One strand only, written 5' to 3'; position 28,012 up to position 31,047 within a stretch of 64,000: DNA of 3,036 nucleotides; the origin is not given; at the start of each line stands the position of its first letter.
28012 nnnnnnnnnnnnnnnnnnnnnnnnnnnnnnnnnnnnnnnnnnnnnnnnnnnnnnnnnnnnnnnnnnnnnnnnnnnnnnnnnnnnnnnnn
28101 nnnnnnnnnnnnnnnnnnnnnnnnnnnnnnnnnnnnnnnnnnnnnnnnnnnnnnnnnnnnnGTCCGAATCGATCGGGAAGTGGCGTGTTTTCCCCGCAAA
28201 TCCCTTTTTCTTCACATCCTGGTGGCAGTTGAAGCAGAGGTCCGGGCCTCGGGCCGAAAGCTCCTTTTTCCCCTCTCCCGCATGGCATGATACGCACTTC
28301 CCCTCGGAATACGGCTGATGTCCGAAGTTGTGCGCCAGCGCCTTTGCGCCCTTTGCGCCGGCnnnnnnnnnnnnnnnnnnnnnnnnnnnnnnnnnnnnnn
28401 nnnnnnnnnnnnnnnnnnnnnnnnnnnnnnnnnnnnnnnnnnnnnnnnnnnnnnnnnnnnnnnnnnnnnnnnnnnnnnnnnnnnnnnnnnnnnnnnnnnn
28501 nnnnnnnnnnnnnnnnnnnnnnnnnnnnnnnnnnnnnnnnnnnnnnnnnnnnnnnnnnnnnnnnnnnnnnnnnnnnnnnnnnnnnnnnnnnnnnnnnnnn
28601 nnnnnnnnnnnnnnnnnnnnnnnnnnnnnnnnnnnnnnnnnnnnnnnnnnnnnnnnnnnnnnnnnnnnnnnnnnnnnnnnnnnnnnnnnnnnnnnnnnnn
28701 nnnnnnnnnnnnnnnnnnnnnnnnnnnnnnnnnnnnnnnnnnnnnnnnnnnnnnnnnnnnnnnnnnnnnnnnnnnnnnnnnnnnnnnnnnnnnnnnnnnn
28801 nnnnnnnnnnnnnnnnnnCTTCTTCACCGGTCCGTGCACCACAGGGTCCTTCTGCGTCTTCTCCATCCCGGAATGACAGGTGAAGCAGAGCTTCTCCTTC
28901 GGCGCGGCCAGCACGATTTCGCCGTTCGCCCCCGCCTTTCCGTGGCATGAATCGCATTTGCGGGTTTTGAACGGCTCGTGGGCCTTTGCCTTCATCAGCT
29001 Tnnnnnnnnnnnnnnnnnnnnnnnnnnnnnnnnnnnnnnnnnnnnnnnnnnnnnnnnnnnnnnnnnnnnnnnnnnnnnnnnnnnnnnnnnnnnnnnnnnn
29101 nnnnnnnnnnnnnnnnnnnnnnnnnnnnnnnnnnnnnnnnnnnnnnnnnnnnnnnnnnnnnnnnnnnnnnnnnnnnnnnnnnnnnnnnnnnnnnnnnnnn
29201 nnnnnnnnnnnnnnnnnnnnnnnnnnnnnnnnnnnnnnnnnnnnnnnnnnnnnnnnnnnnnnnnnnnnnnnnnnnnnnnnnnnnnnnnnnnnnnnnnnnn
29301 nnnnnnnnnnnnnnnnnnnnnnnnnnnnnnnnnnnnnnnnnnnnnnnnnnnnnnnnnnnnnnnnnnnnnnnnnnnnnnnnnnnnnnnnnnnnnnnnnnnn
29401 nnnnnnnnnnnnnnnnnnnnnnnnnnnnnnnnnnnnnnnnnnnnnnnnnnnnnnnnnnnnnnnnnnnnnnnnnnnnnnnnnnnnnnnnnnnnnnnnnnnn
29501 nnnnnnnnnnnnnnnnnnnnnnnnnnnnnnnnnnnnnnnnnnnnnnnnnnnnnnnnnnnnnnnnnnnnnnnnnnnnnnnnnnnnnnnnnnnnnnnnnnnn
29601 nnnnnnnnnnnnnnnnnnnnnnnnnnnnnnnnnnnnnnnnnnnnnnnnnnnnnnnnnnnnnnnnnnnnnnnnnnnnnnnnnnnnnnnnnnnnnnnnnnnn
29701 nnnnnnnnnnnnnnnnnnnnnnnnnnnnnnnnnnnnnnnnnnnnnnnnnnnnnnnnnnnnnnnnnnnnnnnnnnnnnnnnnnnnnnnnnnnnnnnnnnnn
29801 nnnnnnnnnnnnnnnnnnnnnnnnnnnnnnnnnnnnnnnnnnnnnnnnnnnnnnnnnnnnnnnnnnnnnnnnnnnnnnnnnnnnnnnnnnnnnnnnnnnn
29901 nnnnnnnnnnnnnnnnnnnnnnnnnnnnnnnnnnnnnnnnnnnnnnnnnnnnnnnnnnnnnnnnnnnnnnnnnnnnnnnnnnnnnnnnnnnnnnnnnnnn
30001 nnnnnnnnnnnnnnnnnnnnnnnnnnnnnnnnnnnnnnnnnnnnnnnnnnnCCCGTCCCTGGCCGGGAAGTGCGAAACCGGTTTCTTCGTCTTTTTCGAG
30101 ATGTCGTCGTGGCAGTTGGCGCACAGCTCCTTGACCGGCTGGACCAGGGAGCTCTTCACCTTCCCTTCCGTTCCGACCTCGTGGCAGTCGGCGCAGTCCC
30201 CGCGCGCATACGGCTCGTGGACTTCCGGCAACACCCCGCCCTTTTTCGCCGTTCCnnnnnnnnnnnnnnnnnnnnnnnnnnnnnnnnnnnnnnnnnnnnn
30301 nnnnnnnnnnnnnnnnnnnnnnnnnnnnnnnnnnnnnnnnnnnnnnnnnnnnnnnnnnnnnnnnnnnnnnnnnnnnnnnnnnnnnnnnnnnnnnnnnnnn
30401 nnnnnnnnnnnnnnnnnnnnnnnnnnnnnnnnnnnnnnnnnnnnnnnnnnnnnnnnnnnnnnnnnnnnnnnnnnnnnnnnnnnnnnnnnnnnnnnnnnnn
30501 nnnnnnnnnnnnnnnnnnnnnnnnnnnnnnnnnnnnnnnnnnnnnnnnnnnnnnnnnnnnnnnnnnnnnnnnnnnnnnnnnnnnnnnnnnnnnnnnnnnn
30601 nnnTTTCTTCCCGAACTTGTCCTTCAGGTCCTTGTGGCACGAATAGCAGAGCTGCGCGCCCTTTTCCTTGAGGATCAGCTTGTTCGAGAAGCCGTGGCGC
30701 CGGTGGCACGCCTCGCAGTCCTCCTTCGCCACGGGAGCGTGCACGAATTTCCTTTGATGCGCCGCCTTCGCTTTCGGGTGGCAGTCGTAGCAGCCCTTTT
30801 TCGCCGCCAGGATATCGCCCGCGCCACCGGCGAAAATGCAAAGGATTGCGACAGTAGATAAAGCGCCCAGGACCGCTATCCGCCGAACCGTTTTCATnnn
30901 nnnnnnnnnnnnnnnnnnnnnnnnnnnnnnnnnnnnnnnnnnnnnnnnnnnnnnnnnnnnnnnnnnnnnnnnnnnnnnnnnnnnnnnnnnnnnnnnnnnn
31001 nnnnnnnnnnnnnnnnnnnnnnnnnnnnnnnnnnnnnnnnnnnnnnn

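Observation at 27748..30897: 42-heme c-type cytochrome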

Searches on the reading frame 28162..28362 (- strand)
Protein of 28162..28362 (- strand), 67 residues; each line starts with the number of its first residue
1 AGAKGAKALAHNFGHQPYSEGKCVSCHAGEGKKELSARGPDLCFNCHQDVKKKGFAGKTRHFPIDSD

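Call 59: search_protein_families(library=pfam, proteins=[window:28162-28362:-], max_evalue=0.01)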
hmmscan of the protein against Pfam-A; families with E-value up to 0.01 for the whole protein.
seq(67 aa): 5 families
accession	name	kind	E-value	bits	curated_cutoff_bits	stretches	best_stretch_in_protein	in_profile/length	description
PF09699.15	Paired_CXXCH_1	-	4.9e-10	39.4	20.6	1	15-51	1-40/41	Doubled CXXCH motif (Paired_CXXCH_1)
PF14537.11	Cytochrom_c3_2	-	0.00038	21.3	25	1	21-53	7-39/79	Cytochrome c3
PF22113.1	Mtrc-MtrF_II-IV_dom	-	0.0024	17.8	30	1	19-53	5-41/176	Outer membrane cytochrome MtrC/MtrF-like, domains II/IV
PF02085.21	Cytochrom_CIII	-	0.0053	17.5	22.9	1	9-52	19-58/101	Class III cytochrome C family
PF14522.11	Cytochrome_C7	-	0.0082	16.4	24.8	0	19-48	12-67/67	Cytochrome c7 and related cytochrome c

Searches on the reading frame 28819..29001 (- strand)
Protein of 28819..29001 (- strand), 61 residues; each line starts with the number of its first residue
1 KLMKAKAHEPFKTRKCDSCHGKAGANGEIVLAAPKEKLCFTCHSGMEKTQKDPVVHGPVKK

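Call 59: search_protein_families(library=pfam, proteins=[window:28819-29001:-], max_evalue=0.01)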
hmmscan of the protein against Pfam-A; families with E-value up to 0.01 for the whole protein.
seq(61 aa): 3 families
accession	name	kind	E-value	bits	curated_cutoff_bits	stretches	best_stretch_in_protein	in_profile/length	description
PF09699.15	Paired_CXXCH_1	-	4.1e-11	42.8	20.6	1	8-47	1-40/41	Doubled CXXCH motif (Paired_CXXCH_1)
PF14522.11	Cytochrome_C7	-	0.00016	21.8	24.8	1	8-49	8-54/67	Cytochrome c7 and related cytochrome c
PF14537.11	Cytochrom_c3_2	-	0.00068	20.5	25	1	14-52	7-42/79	Cytochrome c3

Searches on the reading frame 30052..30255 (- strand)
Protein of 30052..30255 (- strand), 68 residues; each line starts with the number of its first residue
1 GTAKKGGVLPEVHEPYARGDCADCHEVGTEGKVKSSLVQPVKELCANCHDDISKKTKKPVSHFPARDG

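Call 59: search_protein_families(library=pfam, proteins=[window:30052-30255:-], max_evalue=0.01)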
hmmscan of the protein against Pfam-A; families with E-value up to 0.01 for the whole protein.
seq(68 aa): 5 families
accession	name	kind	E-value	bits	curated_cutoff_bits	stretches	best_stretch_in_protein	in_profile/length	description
PF09699.15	Paired_CXXCH_1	-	7.5e-10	38.8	20.6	1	13-52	1-39/41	Doubled CXXCH motif (Paired_CXXCH_1)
PF14537.11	Cytochrom_c3_2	-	0.00027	21.8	25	1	20-58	8-42/79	Cytochrome c3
PF18509.6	MCR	-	0.00035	20.5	30.4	0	18-29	17-28/30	Magnetochrome domain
PF22113.1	Mtrc-MtrF_II-IV_dom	-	0.00054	20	30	1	11-58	74-136/176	Outer membrane cytochrome MtrC/MtrF-like, domains II/IV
PF14522.11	Cytochrome_C7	-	0.001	19.3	24.8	1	18-56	13-55/67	Cytochrome c7 and related cytochrome c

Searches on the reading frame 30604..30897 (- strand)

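Call 59: search_protein_families(library=pfam, proteins=[window:30604-30897:-], max_evalue=0.01)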
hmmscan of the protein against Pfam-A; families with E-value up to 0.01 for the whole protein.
seq(98 aa): 3 families
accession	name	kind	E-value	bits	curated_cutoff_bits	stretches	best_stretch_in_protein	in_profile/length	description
PF09699.15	Paired_CXXCH_1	-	5.3e-16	58.5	20.6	1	53-92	1-40/41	Doubled CXXCH motif (Paired_CXXCH_1)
PF14522.11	Cytochrome_C7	-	0.00021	21.5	24.8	1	32-89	12-67/67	Cytochrome c7 and related cytochrome c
PF22113.1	Mtrc-MtrF_II-IV_dom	-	0.0075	16.2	30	0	56-92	4-39/176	Outer membrane cytochrome MtrC/MtrF-like, domains II/IV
